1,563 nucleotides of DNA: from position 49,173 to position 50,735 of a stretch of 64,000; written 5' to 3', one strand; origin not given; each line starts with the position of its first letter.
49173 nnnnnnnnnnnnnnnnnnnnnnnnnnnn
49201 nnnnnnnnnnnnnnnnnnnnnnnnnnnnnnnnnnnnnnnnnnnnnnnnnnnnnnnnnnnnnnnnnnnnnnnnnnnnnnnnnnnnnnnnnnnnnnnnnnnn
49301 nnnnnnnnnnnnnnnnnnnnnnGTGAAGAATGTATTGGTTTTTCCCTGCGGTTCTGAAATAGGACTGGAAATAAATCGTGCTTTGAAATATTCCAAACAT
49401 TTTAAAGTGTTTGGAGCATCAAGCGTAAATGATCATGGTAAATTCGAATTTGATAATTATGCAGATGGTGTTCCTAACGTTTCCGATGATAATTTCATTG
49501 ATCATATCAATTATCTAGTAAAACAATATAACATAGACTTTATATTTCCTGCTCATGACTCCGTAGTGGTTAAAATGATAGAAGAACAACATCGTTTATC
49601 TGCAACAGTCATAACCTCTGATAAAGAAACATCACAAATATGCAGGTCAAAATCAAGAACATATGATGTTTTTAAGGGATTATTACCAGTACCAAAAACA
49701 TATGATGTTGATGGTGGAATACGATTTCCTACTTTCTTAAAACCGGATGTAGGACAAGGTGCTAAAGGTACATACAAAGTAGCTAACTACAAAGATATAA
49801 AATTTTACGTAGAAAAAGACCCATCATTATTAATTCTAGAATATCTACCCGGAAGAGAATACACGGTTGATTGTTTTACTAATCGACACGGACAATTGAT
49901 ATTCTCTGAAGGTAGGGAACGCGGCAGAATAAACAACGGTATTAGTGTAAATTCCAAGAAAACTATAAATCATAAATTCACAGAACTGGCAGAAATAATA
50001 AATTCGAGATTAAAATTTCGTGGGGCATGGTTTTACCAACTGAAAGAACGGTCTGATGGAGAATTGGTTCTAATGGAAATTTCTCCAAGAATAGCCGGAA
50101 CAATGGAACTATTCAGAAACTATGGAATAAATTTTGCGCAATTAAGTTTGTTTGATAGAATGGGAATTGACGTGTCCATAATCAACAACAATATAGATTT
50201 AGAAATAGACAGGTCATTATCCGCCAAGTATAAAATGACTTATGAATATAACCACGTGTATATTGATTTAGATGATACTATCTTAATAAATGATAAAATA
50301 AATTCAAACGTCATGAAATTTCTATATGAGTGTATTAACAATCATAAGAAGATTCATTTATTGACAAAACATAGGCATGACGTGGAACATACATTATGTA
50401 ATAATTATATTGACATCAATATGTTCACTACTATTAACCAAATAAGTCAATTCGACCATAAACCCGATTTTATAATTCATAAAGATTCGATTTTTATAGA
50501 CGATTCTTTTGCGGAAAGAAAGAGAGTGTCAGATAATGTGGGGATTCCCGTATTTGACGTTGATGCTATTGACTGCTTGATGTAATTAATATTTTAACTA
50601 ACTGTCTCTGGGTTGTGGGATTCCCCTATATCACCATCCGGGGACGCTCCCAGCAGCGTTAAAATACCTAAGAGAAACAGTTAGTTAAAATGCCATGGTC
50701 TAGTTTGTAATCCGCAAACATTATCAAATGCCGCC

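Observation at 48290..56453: Eight-kb glycan or modification gene cluster: macro domain, SAM-MTase, ATP-grasp-HAD fusion, glycosyltransferase-like proteins, DegT aminotransferase, pyruvyl transferase and two unknowns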

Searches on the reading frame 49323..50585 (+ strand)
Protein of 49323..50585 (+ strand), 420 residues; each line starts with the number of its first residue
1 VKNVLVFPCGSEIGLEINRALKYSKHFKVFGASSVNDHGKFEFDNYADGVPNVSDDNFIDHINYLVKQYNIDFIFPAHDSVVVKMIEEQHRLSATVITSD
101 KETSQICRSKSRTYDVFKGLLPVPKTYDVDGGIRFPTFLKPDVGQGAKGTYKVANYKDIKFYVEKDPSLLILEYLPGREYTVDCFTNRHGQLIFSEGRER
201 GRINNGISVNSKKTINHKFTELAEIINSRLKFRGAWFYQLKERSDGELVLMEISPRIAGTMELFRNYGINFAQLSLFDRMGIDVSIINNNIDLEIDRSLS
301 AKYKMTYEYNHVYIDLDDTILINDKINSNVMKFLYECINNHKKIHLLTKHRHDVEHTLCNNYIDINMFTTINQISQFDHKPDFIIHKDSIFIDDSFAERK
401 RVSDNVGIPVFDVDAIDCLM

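Call 3: search_protein_families(library=pfam, proteins=[window:49323-50585:+], max_evalue=0.1)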
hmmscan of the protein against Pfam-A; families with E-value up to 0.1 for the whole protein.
window:49323-50585:+ (420 aa): 5 families
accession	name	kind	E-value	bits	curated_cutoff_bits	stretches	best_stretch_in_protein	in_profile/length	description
PF15632.11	ATPgrasp_Ter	-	7.4e-18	65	29.1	1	166-281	2-110/131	ATP-grasp in the biosynthetic pathway with Ter operon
PF02655.19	ATP-grasp_3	-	5.9e-08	33.4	23.2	1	107-260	1-160/160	ATP-grasp domain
PF13535.11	ATP-grasp_4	-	8e-06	26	27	1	165-260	51-156/160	ATP-grasp domain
PF21360.3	PylC-like_N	-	0.0022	18.5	27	1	49-92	45-88/96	PylC-like, N-terminal domain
PF01698.23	SAM_LFY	-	0.016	15.6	25.2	1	257-299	3-45/80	Floricaula / Leafy protein SAM domain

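Call 4: search_protein_families(library=phrogs, proteins=[window:49323-50585:+], max_evalue=0.01)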
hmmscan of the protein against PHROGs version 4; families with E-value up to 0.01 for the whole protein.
window:49323-50585:+ (420 aa): 0 families

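Call 6: search_protein_families(library=ncbifam, proteins=[window:49323-50585:+], max_evalue=0.1)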
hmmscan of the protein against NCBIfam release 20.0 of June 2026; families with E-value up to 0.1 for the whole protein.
window:49323-50585:+ (420 aa): 11 families
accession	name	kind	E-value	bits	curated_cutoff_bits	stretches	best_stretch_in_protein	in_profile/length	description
NF009405.0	PRK12767.1-4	equivalog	1.1e-29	103.5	390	1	45-274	45-283/320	carbamoyl phosphate synthase-like protein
NF009402.0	PRK12767.1-1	equivalog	5.4e-29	101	218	1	2-270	3-289/329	carbamoyl phosphate synthase-like protein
NF009403.0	PRK12767.1-2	equivalog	3.2e-19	69.3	286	1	24-221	19-230/342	carbamoyl phosphate synthase-like protein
NF009406.0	PRK12767.1-5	equivalog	1.5e-17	63.7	271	1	49-274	50-288/327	carbamoyl phosphate synthase-like protein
NF009404.0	PRK12767.1-3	equivalog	1.9e-10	40.2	316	1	50-270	49-297/344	carbamoyl phosphate synthase-like protein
TIGR03909.1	pyrrolys_PylC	equivalog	1.3e-09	37.3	248.3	1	68-187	59-179/374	3-methylornithine--L-lysine ligase PylC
NF005315.0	PRK06849.1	equivalog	2e-06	27.1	406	1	50-266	56-285/389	hypothetical protein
NF053643.1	Ddl_archaea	equivalog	5.7e-06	25.5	500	1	84-186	83-191/367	putative pseudomurein biosynthesis ATP-grasp protein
NF002563.0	PRK02186.1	subfamily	0.0016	16.7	625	1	97-193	95-206/890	argininosuccinate lyase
NF011169.0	PRK14571.1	equivalog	0.003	17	404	1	90-188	76-183/300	D-alanyl-alanine synthetase A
TIGR03379.1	glycerol3P_GlpC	equivalog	0.011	14.5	279.9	1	283-361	228-302/397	anaerobic glycerol-3-phosphate dehydrogenase subunit GlpC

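Call 9: search_dna_similar(query=window:49323-50585:+, collection=phages, mode=protein, max_rows=30)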
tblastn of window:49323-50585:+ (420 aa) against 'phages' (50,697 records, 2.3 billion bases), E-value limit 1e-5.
Records with a match: 1; places in all: 1; records where one place covers at least 80% of the query: 0.
Best place of each record, by identity: <60% 1.
By first word of the organism name: Bacteriophage 1.
By host as written in the record: - 1.
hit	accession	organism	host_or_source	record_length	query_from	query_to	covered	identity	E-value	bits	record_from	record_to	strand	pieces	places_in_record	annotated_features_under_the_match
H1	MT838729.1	Bacteriophage sp.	human fecal samples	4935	19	278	62%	23.4%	7e-12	73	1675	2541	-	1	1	record has no annotation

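Call 17: search_solved_structures(query=window:49323-50585:+, max_evalue=0.01)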
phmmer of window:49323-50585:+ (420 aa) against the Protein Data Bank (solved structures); distinct sequences matched with E-value up to 0.01: 1.
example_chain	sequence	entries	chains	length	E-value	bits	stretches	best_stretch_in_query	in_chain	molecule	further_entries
2pn1_A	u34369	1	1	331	2.2e-07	33.6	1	50-274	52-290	Carbamoylphosphate synthase large subunit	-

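Call 33: find_homologous_proteins(query=window:49323-50585:+, max_evalue=0.001)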
Query window:49323-50585:+ (420 aa): 5960 proteins with E <= 0.001 among 8000 candidates; the best 120 are listed.
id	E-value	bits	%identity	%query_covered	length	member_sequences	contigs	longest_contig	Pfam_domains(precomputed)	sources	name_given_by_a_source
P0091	3.6e-283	957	100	100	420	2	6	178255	PF13535.12,PF15632.12,PF02655.20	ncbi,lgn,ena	-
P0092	2.1e-182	625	66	100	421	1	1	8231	PF13535.12,PF15632.12,PF02655.20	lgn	-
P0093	2.2e-179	615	65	100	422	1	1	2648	PF13535.12,PF15632.12,PF02655.20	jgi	jgi:hypothetical protein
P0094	7.4e-165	567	60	100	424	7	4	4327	PF13535.12,PF15632.12,PF02655.20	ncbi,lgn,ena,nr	ncbi:MAG: ATP-grasp domain-containing protein [Clostridiales bacterium]|nr:ATP-grasp domain-containi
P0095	3.7e-164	565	60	100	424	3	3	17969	PF13535.12,PF15632.12,PF02655.20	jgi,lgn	jgi:anti-anti-sigma regulatory factor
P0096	5.4e-164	564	60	100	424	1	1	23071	PF13535.12,PF15632.12,PF02655.20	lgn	-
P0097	8.1e-164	564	60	100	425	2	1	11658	PF13535.12,PF15632.12,PF02655.20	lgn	-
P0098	9.4e-164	564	58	100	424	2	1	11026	PF13535.12,PF15632.12,PF02655.20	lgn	-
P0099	3.0e-163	562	60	100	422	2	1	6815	PF15632.12,PF02655.20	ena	-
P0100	3.4e-163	562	58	100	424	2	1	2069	PF13535.12,PF15632.12,PF02655.20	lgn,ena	-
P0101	1.4e-162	560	59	100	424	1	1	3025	PF13535.12,PF15632.12,PF02655.20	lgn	-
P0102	1.6e-162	559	59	100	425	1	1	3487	PF15632.12,PF02655.20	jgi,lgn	jgi:anti-anti-sigma regulatory factor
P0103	2.7e-162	559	58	100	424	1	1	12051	PF13535.12,PF15632.12,PF02655.20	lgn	-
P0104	2.8e-162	559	59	100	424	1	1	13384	PF13535.12,PF15632.12,PF02655.20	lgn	-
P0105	3.6e-162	558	58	100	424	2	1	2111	PF13535.12,PF15632.12,PF02655.20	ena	-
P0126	4.7e-158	545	58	100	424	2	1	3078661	PF13535.12,PF15632.12,PF02655.20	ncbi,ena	-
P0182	1.3e-151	524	55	100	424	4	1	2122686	PF13535.12,PF15632.12,PF02655.20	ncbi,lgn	ncbi:MAG: ATP-grasp domain-containing protein [Anaerolineaceae bacterium]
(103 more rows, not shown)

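Call 35: find_encoding_contigs(protein=P0126, flank=10000, max_places=1)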
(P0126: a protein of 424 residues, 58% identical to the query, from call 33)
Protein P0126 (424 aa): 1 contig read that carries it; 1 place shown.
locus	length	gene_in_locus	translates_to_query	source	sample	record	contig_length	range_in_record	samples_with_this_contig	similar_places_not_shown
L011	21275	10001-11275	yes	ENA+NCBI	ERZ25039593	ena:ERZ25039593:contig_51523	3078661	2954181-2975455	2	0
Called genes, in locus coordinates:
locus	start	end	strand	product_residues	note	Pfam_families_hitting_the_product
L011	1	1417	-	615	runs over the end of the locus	PF19291:TREH_N, PF00723:Glyco_hydro_15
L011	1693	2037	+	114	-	-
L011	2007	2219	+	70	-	-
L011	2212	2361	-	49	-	PF18919:DUF5670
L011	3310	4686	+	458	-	PF01654:Cyt_bd_oxida_I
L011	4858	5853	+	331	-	PF02322:Cyt_bd_oxida_II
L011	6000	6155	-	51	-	-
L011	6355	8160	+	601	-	PF02922:CBM_48, PF00128:Alpha-amylase, PF02806:Alpha-amylase_C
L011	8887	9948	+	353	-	PF00924:MS_channel_2nd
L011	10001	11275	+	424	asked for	PF02655:ATP-grasp_3, PF13535:ATP-grasp_4 (faint), PF15632:ATPgrasp_Ter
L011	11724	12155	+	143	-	PF03061:4HBT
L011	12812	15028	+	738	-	PF00378:ECH_1, PF16113:ECH_2, PF02737:3HCDH_N, PF00725:3HCDH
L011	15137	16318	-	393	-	PF02771:Acyl-CoA_dh_N, PF02770:Acyl-CoA_dh_M, PF00441:Acyl-CoA_dh_1, PF08028:Acyl-CoA_dh_2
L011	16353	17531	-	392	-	PF00108:Thiolase_N, PF00109:ketoacyl-synt (weak), PF02803:Thiolase_C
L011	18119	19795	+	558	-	PF01642:MM_CoA_mutase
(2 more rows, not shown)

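Call 36: find_encoding_contigs(protein=P0182, flank=10000, max_places=1)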
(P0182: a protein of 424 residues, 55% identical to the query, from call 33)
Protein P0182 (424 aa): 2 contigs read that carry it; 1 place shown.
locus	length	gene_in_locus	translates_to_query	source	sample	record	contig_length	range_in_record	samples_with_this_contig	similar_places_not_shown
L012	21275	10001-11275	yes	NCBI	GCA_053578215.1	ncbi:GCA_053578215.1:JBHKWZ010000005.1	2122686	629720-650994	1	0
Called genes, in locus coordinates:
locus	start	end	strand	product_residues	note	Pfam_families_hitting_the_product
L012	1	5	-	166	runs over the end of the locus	PF02367:TsaE, PF05729:NACHT (weak)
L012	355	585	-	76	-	PF06107:DUF951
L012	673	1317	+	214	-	PF02163:Peptidase_M50 (weak)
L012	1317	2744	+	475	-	PF01541:GIY-YIG, PF10509:GalKase_gal_bdg, PF00288:GHMP_kinases_N, PF08544:GHMP_kinases_C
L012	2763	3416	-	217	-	PF01476:LysM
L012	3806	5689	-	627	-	PF00884:Sulfatase, PF01663:Phosphodiest, PF16347:SGSH_C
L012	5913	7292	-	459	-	-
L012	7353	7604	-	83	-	-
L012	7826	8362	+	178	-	-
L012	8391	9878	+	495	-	-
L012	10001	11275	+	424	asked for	PF02655:ATP-grasp_3 (weak), PF13535:ATP-grasp_4 (faint), PF15632:ATPgrasp_Ter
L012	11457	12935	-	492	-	PF00535:Glycos_transf_2, PF10111:Glyco_tranf_2_2, PF13641:Glyco_tranf_2_3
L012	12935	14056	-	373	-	PF01041:DegT_DnrJ_EryC1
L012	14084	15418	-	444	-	PF00535:Glycos_transf_2, PF10111:Glyco_tranf_2_2 (weak), PF13641:Glyco_tranf_2_3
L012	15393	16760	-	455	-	PF13578:Methyltransf_24 (weak), PF12329:TMF_DNA_bd (faint), PF27881:CRWN_N (faint)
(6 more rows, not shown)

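Call 37: find_related_loci(query=window:49323-50585:+, collection=genome_contigs, flank=10000)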
Query window:49323-50585:+ (420 aa) in genome_contigs; peptide patterns used: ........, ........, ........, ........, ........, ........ (x = any residue, [..] = any of these).
55 stretches matched a pattern; 1 encode a relative of the query (tblastn E <= 1e-3); 1 distinct loci.
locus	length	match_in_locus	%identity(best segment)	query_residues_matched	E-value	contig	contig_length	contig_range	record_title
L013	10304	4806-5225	22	133-254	2e-6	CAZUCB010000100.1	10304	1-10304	MAG TPA_asm: uncultured Bacteroides sp. isolate SRP272421_co4_164 genome assembly, contig: NODE_20169_length_10304_cov_1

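Call 39: find_related_loci(query=A1, collection=metagenome_contigs, flank=8000)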
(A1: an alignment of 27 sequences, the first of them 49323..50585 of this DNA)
Query A1 (420 aa) in metagenome_contigs; peptide patterns used: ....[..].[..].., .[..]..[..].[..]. (x = any residue, [..] = any of these).
600 stretches matched a pattern (row limit reached: there are more); 514 encode a relative of the query (tblastn E <= 1e-3); the best 80 are kept; 80 distinct loci.
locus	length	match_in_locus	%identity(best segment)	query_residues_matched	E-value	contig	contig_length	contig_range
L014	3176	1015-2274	60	1-420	1e-180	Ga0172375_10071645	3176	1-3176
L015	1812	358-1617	58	1-420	0e+0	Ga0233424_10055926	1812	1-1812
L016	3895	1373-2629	58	2-420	1e-176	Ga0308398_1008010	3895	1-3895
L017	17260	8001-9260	58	1-420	2e-163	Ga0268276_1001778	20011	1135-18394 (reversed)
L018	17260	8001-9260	58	1-420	4e-163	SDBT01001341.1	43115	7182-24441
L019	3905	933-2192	57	1-420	4e-168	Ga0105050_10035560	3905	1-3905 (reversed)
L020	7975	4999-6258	57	1-420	3e-162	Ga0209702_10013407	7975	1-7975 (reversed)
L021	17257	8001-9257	56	2-420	7e-160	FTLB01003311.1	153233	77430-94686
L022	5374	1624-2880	56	2-419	3e-158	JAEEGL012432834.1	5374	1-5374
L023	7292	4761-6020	53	1-420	1e-156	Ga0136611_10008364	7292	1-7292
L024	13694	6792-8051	55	1-420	6e-152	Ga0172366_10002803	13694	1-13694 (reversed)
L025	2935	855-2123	53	2-420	3e-157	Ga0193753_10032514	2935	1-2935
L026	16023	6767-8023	52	1-419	2e-149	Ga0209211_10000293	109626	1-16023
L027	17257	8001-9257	54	2-420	5e-148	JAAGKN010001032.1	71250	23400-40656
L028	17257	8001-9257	52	1-420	6e-147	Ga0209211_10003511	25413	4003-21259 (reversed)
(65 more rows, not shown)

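Call 80: predict_structure(alignment_id=A1)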
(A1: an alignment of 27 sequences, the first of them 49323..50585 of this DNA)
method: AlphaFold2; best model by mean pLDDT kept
length: 420 residues; sequences in the alignment: 27
mean_pLDDT: 87.2   pTM: 0.83
mean pLDDT of the five models: 87.2, 86.9, 86.2, 85.4, 85.2
residues with pLDDT >= 90: 264; 70-90: 114; 50-70: 30; < 50: 12
segments of 3 or more residues with pLDDT < 50: 205-208, 295-302
pLDDT, mean of each block of 10 residues (from residue 1): 87 80 86 83 88 92 96 90 92 94 93 95 91 89 68 92 90 90 93 89 53 86 97 93 92 80 63 92 85 50 70 96 89 95 97 96 96 95 95 92 93 78
secondary structure, 60 per line:
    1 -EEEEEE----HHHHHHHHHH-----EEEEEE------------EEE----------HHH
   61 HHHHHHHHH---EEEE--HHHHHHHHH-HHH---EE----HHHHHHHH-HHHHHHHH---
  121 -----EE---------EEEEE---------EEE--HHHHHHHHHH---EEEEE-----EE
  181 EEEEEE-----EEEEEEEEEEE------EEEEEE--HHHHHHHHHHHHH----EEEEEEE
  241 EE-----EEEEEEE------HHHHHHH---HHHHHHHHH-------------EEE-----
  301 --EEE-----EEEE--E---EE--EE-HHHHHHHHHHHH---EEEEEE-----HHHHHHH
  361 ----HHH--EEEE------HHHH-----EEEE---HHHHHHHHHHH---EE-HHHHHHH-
elements in order: E2-7 H12-21 E27-32 E45-47 H58-69 E73-76 H79-87 H101-108 H110-117 E137-141 E151-153 H156-165 E169-173 E179-186 E192-202 E209-214 H217-229 E234-242 E248-254 H261-267 H271-279 E293-295 E303-305 E311-314 H328-339 E343-348 H354-360 E370-373 H380-383 E389-392 H396-406 H413-419

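Call 83: fold_search(model_id=the predicted structure, library=pdb)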
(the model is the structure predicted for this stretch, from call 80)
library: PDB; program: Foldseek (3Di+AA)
matches with E <= 10: 1831; with E <= 0.001: 699
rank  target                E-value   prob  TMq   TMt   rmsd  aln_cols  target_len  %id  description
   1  2pn1                  1.1e-17  1.00  0.56  0.75   2.7       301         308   20  Crystal structure of carbamoylphosphate synthase large subunit (split gene in MJ) (ZP_00538348.1) from Exiguobacterium s (released 2007-05-08)
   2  4ffr                  3.5e-17  1.00  0.56  0.66   5.1       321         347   17  SeMet-labeled PylC (remote) (released 2012-09-19)
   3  4ffl                  4.7e-17  1.00  0.54  0.64   3.5       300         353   18  PylC in complex with L-lysine (released 2012-09-19)
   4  7kct_A                4.6e-16  1.00  0.56  0.52   4.0       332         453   17  Crystal Structure of the Hydrogenobacter thermophilus 2-Oxoglutarate Carboxylase (OGC) Biotin Carboxylase (BC) Domain  (released 2021-01-27)
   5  9ubg_A                5.2e-16  1.00  0.54  0.24   6.5       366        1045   15  Cryo-EM structure of Pyruvate carboxylase from Mycobacterium tuberculosis in complex with Acetyl-CoA and ADP (released 2025-05-07)
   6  3ouz_A                1.1e-15  1.00  0.54  0.51   4.5       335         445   18  Crystal Structure of Biotin Carboxylase-ADP complex from Campylobacter jejuni (released 2010-10-13)
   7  4wd3_A                1.1e-15  1.00  0.51  0.55   5.2       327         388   16  Crystal structure of an L-amino acid ligase RizA (released 2015-09-09)
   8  1ulz                  1.4e-15  1.00  0.47  0.44   7.3       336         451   18  Crystal structure of the biotin carboxylase subunit of pyruvate carboxylase (released 2004-03-09)
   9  5dou_B                1.5e-15  1.00  0.52  0.17  20.2       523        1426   12  Crystal Structure of Human Carbamoyl phosphate synthetase I (CPS1), ligand-bound form (released 2015-12-09)
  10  3vot_B                1.9e-15  1.00  0.55  0.58   3.7       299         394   16  Crystal structure of L-amino acid ligase from Bacillus licheniformis (released 2012-11-07)
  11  7zz8_B                2.0e-15  1.00  0.55  0.23   4.2       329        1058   15  Cryo-EM structure of Lactococcus lactis pyruvate carboxylase with acetyl-CoA and cyclic di-AMP (released 2022-10-12)
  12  3hb9_C                2.0e-15  1.00  0.54  0.23   6.7       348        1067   16  Crystal Structure of S. aureus Pyruvate Carboxylase A610T Mutant (released 2009-06-30)
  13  3ouu_A                2.4e-15  1.00  0.53  0.51   4.7       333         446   17  Crystal Structure of Biotin Carboxylase-beta-gamma-ATP Complex from Campylobacter jejuni (released 2010-10-20)
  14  2v58_A                2.9e-15  1.00  0.54  0.51   4.3       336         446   16  CRYSTAL STRUCTURE OF BIOTIN CARBOXYLASE FROM E.COLI IN COMPLEX WITH POTENT INHIBITOR 1 (released 2009-01-13)
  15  6ojh                  3.3e-15  1.00  0.55  0.52   4.4       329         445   17  Crystal Structure of Haemophilus Influenzae Biotin Carboxylase Complexed with (R)-7-(3-aminopyrrolidin-1-yl)-6-(naphthal (released 2020-02-12)
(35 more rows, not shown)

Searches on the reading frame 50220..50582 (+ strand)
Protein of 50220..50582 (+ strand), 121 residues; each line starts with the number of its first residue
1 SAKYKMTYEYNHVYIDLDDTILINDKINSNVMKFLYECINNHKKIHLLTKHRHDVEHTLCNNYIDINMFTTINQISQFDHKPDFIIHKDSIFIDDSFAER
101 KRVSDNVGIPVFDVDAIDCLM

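Call 67: search_protein_families(library=pfam, proteins=[window:50220-50582:+], max_evalue=1)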
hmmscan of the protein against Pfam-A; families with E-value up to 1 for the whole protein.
window:50220-50582:+ (121 aa): 0 families
